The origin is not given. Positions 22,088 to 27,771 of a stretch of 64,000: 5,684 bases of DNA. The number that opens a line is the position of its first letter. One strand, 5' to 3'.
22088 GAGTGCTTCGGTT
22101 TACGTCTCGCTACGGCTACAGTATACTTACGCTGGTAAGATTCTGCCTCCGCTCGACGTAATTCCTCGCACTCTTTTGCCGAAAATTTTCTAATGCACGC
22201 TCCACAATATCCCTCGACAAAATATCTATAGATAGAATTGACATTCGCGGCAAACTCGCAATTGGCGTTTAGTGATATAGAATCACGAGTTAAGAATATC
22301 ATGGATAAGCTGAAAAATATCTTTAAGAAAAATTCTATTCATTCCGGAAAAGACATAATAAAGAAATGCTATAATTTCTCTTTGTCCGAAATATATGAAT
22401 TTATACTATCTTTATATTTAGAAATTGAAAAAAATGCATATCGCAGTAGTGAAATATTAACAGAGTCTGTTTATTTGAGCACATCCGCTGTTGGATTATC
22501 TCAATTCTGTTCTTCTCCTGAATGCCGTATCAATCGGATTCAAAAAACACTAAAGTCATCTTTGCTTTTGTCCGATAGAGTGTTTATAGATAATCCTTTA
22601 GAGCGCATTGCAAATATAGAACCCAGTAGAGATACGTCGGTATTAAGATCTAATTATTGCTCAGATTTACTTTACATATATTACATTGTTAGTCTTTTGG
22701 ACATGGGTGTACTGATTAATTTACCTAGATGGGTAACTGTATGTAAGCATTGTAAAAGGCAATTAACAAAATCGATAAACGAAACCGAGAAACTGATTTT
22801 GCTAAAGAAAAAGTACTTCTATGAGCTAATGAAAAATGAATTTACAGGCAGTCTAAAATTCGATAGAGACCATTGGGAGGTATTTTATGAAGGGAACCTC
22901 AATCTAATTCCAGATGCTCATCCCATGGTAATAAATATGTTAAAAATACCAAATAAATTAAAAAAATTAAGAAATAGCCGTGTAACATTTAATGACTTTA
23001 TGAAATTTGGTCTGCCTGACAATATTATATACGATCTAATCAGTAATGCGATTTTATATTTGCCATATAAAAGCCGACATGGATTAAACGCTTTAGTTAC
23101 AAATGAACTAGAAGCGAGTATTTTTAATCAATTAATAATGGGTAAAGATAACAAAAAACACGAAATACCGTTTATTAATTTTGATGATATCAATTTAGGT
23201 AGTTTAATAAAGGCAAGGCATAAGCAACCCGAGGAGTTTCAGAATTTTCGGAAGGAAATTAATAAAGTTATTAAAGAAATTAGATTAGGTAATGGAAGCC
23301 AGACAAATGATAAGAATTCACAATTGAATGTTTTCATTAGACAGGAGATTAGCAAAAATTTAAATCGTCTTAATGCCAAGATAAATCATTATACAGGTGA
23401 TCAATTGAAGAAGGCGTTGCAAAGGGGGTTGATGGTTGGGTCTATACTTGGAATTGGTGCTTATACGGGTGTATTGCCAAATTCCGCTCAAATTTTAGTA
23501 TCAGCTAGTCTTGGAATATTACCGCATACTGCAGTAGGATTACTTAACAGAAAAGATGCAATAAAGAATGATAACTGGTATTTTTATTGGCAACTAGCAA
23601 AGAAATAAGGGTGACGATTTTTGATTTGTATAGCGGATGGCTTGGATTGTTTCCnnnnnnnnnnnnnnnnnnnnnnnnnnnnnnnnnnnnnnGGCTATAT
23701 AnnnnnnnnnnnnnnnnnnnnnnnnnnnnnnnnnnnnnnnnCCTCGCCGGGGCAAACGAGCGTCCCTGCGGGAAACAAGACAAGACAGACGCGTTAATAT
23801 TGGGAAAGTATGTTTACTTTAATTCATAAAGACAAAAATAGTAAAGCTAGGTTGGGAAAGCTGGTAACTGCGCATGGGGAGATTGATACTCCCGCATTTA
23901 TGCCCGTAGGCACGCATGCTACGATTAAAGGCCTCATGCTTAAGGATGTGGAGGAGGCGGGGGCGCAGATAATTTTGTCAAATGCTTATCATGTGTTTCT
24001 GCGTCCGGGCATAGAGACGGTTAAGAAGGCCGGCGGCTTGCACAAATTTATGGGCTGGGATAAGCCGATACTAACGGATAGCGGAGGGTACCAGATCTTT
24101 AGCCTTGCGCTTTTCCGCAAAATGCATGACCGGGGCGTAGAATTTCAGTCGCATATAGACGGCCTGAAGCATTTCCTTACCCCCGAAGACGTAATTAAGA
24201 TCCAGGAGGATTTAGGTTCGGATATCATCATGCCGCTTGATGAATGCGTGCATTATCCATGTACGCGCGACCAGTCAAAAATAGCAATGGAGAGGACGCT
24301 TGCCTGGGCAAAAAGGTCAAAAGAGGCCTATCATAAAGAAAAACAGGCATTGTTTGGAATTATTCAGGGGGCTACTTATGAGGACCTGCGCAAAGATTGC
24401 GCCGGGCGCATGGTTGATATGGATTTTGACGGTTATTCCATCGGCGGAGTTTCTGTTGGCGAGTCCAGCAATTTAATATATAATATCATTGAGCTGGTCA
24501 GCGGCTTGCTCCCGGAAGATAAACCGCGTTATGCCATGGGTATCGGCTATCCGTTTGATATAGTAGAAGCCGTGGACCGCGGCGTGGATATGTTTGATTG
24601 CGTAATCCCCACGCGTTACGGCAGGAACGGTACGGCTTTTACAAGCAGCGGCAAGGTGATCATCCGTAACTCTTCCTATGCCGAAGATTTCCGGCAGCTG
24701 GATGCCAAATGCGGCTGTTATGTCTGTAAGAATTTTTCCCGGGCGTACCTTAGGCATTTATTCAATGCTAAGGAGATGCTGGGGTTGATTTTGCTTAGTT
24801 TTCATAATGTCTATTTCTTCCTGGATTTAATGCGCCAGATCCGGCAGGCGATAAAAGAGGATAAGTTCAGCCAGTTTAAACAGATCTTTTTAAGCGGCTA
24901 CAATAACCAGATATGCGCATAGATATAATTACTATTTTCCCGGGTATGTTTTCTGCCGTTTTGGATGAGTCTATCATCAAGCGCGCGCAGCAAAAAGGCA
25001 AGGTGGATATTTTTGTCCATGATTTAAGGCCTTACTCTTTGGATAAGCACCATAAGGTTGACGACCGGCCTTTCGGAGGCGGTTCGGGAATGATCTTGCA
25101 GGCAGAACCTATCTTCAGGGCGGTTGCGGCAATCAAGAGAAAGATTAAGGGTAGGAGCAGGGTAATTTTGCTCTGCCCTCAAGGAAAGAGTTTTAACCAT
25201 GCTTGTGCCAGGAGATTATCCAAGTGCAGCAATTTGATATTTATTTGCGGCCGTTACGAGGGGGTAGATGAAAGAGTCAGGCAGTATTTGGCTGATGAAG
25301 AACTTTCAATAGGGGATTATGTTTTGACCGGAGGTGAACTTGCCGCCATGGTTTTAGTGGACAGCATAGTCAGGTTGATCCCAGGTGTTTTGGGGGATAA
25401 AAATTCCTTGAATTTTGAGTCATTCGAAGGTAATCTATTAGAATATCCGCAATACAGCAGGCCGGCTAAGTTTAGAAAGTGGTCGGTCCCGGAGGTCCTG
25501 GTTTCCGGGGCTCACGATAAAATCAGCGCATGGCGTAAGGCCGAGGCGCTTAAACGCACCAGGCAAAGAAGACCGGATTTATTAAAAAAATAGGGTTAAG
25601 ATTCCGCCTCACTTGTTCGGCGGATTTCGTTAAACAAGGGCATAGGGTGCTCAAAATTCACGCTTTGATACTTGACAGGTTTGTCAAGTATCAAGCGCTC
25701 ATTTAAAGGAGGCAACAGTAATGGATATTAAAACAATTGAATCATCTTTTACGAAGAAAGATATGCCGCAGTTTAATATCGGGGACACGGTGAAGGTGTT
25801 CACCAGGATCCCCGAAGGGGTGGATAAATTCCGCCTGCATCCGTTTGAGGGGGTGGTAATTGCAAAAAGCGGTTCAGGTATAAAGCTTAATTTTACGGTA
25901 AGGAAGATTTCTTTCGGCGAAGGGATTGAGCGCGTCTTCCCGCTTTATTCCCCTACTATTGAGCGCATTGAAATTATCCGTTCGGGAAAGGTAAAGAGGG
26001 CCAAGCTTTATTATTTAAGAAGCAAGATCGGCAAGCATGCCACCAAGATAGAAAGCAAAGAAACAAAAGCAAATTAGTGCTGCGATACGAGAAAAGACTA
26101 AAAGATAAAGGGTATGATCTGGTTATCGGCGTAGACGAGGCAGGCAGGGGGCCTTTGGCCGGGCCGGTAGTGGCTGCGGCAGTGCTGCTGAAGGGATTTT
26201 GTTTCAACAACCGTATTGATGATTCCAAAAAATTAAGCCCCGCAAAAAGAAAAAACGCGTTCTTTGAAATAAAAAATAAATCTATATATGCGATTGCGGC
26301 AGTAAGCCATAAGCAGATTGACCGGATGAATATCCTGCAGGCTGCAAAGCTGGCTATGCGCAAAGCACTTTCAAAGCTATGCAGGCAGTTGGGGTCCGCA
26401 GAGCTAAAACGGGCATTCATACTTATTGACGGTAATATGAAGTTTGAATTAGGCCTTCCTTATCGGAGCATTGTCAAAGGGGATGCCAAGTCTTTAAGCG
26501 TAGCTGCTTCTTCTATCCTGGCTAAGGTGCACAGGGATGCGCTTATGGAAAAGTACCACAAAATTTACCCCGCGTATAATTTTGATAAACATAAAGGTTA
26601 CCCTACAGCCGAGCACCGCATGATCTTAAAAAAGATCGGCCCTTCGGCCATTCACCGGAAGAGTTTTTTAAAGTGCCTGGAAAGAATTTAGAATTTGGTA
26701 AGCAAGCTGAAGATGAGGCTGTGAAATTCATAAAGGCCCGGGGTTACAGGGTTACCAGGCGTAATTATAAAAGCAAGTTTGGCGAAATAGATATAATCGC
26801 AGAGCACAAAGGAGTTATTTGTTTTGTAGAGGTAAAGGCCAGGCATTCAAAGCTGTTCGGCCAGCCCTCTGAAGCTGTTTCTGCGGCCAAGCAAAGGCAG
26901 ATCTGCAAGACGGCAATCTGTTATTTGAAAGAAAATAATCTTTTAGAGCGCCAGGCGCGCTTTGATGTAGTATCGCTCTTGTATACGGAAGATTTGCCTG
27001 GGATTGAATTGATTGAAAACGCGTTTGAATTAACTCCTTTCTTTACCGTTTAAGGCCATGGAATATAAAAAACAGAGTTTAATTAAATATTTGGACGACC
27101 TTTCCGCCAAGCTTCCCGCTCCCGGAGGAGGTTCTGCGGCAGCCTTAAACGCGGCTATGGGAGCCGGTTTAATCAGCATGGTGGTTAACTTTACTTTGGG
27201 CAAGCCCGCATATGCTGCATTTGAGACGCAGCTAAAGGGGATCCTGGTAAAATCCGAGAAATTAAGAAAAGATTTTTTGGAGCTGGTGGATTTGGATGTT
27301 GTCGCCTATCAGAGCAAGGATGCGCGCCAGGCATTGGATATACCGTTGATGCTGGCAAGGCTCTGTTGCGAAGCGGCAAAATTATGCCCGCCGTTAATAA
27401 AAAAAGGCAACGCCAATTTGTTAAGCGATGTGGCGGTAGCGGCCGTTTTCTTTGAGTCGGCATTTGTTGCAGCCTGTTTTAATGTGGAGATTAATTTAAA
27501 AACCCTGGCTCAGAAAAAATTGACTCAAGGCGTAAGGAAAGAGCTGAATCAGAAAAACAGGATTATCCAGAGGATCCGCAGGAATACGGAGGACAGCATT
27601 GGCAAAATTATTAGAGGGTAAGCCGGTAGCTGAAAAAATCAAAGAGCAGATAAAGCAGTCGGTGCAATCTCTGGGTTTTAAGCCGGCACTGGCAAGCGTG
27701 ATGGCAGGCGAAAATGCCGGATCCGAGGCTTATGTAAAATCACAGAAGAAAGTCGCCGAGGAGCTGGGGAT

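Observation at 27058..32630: Compact C1 / Wood-Ljungdahl methyl-branch cluster ending in an acetyl-CoA synthase with an unusual N-terminal extension and no adjacent CODH/CFeSP genes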

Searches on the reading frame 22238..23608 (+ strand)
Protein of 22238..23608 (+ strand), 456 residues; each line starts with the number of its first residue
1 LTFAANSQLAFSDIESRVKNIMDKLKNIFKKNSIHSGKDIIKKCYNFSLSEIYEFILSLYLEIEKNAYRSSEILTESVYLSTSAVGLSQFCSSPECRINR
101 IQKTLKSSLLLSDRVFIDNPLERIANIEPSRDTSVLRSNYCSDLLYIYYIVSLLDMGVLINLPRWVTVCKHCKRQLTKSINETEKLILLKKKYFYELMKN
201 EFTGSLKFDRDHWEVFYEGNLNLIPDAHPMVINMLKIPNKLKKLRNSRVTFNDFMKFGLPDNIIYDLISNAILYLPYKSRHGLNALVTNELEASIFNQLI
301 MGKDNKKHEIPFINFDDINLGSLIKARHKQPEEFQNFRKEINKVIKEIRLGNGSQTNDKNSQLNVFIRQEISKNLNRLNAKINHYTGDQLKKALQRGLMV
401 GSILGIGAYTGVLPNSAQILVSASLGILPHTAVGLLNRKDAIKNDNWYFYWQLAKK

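Call 19: search_protein_families(library=pfam, proteins=[window:22238-23608:+], max_evalue=0.00001)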
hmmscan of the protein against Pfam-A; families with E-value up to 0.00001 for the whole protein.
window:22238-23608:+ (456 aa): 0 families

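Call 73: search_protein_families(library=padloc, proteins=[window:22238-23608:+], max_evalue=0.01)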
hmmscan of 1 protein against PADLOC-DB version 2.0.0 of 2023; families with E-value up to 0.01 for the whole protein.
window:22238-23608:+ (456 aa): 0 families

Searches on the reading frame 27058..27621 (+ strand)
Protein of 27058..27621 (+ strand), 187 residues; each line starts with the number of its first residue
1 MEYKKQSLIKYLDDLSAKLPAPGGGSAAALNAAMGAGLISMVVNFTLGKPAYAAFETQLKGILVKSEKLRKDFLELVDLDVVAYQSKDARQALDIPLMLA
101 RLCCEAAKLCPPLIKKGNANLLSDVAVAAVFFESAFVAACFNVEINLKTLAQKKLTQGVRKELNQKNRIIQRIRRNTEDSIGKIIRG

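Call 3: search_protein_families(library=pfam, proteins=[window:27058-27621:+], max_evalue=0.01)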
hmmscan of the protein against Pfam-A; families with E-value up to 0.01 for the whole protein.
window:27058-27621:+ (187 aa): 1 family
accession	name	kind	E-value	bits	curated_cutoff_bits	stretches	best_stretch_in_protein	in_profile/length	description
PF04961.17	FTCD_C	-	4.8e-42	144.2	24.5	2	9-85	3-79/182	Formiminotransferase-cyclodeaminase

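Call 4: search_protein_families(library=ncbifam, proteins=[window:27058-27621:+], max_evalue=0.01)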
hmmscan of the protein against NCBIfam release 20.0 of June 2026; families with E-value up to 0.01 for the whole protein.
window:27058-27621:+ (187 aa): 1 family
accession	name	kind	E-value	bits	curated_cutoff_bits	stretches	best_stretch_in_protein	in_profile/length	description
NF045657.1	MthfCyhylaseFchA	equivalog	2.6e-40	138.1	275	2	4-85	3-84/207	methenyltetrahydrofolate cyclohydrolase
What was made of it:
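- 27058..27621 (+): fchA-like methenyl-THF cyclohydrolase (FTCD_C family, 187 aa). NCBIfam FchA scores 138 bits, below the equivalog cut-off of 275 (calls 3, 4).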
